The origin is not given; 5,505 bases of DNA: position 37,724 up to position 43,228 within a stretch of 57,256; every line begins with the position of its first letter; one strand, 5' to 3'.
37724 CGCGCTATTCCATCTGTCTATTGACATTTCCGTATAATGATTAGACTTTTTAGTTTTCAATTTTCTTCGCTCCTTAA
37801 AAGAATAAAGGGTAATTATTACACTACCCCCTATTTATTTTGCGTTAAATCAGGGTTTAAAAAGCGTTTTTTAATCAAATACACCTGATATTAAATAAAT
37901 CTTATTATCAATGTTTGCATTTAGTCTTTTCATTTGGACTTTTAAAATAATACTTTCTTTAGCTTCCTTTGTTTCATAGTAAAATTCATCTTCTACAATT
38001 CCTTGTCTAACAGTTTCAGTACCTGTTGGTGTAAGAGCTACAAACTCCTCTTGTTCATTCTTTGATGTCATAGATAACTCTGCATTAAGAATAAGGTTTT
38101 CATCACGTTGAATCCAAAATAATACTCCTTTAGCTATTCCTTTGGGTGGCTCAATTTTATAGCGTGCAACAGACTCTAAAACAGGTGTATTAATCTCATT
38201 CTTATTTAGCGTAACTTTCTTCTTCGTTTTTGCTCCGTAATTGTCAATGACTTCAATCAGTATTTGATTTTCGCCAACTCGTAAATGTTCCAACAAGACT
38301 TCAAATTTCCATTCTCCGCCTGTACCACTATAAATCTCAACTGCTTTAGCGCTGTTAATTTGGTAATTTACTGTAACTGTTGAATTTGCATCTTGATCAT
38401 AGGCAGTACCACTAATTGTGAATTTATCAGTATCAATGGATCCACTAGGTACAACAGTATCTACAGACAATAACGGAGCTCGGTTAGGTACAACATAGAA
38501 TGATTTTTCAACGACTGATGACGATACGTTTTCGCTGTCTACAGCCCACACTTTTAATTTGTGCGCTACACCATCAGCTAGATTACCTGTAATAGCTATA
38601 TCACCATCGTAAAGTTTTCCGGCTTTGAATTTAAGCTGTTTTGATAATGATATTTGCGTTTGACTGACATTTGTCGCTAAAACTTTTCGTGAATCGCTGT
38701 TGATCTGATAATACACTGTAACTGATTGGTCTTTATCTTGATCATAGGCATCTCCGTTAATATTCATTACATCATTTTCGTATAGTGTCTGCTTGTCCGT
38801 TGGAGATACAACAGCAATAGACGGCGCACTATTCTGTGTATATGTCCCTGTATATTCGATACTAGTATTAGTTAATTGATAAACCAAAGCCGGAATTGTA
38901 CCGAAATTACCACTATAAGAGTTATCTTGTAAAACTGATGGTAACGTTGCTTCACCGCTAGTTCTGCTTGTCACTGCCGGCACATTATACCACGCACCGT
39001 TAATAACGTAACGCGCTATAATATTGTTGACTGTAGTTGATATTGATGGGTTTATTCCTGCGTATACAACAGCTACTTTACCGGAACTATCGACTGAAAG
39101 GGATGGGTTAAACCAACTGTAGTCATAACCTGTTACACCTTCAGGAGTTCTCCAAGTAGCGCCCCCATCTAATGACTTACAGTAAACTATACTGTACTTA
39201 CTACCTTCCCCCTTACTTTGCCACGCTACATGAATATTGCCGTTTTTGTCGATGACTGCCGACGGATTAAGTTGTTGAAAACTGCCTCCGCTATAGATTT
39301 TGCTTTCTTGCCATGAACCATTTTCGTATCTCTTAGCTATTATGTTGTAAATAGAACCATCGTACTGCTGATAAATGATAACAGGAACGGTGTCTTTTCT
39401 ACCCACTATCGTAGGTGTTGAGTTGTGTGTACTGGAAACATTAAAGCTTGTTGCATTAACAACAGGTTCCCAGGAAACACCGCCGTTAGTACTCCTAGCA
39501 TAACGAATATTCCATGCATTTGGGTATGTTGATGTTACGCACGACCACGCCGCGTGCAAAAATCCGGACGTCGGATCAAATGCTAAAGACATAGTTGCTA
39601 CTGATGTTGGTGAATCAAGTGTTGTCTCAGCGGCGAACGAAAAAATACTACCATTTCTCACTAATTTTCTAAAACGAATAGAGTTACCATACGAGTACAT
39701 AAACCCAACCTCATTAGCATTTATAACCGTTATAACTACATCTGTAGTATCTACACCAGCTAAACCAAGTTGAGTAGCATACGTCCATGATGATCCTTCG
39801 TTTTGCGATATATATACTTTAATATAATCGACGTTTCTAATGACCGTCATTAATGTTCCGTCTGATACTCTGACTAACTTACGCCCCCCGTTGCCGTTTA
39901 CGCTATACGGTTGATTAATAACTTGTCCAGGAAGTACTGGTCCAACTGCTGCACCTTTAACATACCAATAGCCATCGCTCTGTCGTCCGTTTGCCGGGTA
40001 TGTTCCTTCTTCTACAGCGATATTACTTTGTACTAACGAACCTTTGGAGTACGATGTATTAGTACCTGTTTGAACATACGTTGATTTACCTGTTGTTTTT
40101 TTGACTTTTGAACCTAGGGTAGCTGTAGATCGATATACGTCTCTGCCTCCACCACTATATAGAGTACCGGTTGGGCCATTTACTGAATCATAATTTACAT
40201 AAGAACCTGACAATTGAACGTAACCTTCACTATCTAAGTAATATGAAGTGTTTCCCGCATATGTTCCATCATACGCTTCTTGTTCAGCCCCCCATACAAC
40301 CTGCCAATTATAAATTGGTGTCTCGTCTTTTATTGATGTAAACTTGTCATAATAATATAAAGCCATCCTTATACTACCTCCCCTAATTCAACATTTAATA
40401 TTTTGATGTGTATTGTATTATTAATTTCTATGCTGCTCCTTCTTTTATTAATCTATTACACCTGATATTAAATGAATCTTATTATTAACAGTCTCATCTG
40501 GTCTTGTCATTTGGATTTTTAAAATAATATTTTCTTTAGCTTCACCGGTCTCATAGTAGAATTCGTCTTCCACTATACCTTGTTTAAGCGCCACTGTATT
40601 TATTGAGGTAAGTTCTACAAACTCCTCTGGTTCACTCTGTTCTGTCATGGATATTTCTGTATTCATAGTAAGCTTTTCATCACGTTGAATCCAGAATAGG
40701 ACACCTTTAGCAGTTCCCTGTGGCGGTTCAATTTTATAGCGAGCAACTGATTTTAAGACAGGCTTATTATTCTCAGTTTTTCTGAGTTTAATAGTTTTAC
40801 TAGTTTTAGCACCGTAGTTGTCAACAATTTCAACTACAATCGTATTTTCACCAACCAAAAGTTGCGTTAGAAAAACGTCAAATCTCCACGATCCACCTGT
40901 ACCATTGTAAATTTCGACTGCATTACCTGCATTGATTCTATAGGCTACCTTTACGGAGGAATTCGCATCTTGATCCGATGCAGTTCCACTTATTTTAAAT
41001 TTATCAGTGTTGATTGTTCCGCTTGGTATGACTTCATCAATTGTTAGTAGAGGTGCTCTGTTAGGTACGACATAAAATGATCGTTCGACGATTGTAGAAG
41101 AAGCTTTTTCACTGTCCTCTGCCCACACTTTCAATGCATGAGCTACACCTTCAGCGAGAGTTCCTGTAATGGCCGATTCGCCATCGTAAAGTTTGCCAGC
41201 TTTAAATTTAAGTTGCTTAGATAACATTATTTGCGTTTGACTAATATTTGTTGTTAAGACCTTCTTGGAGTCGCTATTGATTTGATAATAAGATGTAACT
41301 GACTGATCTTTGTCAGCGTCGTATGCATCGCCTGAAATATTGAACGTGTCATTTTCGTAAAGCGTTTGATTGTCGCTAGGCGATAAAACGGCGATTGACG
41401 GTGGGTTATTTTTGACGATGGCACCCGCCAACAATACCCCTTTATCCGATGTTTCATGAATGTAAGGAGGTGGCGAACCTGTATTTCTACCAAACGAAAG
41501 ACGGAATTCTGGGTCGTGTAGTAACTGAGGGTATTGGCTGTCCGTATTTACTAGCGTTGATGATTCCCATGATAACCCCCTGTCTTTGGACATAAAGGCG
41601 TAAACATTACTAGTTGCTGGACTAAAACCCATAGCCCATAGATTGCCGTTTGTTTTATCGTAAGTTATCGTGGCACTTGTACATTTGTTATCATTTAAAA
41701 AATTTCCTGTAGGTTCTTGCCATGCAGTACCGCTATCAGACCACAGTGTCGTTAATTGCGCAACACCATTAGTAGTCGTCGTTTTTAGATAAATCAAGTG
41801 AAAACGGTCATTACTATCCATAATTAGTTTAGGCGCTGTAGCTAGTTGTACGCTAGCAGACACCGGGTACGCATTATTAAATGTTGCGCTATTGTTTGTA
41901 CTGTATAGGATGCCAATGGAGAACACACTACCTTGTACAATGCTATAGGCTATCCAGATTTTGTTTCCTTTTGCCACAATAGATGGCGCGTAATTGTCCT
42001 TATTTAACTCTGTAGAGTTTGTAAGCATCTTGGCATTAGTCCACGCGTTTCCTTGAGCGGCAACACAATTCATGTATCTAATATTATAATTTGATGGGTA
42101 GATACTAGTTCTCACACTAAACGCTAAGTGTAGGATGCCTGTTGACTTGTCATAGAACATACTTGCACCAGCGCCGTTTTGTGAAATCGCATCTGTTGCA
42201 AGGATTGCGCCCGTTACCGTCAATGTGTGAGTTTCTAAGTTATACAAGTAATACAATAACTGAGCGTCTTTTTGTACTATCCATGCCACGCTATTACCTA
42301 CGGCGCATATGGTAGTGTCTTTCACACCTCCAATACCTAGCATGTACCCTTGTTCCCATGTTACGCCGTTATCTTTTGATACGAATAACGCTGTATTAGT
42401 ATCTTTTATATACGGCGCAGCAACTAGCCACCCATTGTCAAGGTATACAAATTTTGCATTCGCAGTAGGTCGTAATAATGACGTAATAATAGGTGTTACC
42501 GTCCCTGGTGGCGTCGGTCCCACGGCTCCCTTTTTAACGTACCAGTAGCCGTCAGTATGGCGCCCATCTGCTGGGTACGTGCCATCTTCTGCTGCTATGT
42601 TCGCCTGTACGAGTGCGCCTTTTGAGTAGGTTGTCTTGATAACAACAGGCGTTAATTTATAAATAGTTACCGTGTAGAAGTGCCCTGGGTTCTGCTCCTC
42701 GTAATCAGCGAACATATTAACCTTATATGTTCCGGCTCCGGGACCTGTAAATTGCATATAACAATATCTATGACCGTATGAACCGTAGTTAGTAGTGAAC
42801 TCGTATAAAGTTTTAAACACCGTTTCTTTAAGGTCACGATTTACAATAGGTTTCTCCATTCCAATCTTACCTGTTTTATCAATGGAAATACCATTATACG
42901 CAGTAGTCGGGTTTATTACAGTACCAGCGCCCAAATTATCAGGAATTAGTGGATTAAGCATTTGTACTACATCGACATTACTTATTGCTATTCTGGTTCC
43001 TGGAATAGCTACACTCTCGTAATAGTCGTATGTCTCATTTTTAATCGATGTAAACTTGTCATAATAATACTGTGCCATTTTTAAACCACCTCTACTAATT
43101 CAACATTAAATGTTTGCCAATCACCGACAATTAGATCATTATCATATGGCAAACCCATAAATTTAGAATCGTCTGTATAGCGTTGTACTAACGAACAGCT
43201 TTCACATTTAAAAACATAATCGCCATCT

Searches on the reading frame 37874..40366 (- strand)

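Call 35: search_protein_families(library=phrogs, max_evalue=0.00001, proteins=[window:37874-40366:-])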
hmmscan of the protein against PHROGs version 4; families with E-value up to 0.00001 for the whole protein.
window:37874-40366:- (831 aa): 1 family
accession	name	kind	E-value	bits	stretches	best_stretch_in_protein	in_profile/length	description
phrog_21129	-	unknown function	5.3e-192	641.9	2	509-830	1170-1493/1494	-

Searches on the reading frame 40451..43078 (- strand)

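Call 35: search_protein_families(library=phrogs, max_evalue=0.00001, proteins=[window:40451-43078:-])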
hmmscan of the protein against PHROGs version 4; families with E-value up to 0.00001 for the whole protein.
window:40451-43078:- (876 aa): 1 family
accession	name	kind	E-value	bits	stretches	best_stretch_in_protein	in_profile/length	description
phrog_21129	-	unknown function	1.2e-193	647.3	2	556-875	1172-1493/1494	-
